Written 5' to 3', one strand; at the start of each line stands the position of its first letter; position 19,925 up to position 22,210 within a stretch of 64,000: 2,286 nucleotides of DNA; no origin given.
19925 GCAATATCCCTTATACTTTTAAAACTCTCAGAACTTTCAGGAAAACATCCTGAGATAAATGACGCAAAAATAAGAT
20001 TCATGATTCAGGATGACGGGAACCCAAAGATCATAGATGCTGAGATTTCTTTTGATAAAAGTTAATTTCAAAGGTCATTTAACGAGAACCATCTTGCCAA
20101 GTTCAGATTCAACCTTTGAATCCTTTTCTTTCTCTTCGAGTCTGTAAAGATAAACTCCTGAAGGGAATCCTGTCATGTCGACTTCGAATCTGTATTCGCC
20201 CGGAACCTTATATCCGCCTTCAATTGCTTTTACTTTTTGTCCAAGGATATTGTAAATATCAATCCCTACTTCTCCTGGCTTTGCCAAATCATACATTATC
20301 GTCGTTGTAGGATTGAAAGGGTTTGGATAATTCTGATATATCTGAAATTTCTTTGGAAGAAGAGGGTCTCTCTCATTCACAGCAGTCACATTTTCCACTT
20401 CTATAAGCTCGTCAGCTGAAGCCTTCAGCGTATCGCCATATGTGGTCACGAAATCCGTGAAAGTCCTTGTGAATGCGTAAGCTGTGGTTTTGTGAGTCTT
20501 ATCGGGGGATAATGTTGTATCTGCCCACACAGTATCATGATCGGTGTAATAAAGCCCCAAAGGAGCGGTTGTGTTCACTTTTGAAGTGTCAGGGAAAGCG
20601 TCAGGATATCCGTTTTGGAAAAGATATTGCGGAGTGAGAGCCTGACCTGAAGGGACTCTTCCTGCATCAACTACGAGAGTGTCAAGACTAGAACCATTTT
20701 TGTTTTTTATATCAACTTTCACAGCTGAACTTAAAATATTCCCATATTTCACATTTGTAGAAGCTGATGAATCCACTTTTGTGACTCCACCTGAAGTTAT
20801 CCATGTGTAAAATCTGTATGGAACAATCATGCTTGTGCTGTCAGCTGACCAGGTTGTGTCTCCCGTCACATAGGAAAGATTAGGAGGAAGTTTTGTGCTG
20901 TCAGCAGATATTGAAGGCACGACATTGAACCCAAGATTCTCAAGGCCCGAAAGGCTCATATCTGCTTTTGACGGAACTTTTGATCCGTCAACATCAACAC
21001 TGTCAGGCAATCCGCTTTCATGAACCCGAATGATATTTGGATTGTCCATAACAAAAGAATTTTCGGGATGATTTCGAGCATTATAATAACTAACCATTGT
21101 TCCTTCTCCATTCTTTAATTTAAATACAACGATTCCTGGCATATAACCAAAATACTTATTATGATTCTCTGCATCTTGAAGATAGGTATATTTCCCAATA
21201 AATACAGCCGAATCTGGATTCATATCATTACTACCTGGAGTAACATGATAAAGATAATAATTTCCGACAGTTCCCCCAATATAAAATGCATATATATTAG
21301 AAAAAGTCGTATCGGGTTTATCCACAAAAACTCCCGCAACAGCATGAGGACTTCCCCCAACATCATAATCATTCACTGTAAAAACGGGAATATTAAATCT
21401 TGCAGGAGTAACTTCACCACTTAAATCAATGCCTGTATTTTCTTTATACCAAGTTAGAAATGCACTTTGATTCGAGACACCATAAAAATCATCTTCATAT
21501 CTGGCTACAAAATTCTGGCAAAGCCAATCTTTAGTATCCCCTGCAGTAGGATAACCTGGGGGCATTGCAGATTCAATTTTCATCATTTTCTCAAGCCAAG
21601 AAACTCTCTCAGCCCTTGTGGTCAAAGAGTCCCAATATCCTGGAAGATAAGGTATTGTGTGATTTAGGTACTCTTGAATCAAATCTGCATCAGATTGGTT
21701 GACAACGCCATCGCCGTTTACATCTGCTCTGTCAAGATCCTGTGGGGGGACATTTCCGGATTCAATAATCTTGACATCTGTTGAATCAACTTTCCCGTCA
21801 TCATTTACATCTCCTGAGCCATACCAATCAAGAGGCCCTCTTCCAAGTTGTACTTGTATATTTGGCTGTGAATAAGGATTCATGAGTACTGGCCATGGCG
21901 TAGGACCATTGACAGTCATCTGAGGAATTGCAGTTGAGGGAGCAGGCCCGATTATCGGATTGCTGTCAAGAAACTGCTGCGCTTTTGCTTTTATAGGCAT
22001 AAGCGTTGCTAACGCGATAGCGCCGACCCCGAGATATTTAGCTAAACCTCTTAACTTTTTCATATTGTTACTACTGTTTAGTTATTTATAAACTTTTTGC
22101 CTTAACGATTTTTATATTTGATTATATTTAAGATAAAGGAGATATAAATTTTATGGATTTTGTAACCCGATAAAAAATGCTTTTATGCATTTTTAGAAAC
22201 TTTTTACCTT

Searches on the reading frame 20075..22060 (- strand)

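Call 56: search_protein_families(library=pfam, proteins=[window:20075-22060:-], max_evalue=0.00001)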
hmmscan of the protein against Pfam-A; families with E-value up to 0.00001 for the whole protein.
window:20075-22060:- (661 aa): 2 families
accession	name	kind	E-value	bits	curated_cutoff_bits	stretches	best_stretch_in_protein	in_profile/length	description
PF00404.24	Dockerin_1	-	1.1e-10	42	22.9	1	83-133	2-57/57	Dockerin type I domain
PF18962.6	Por_Secre_tail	-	2.4e-08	34.6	27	1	578-647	2-68/75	Secretion system C-terminal sorting domain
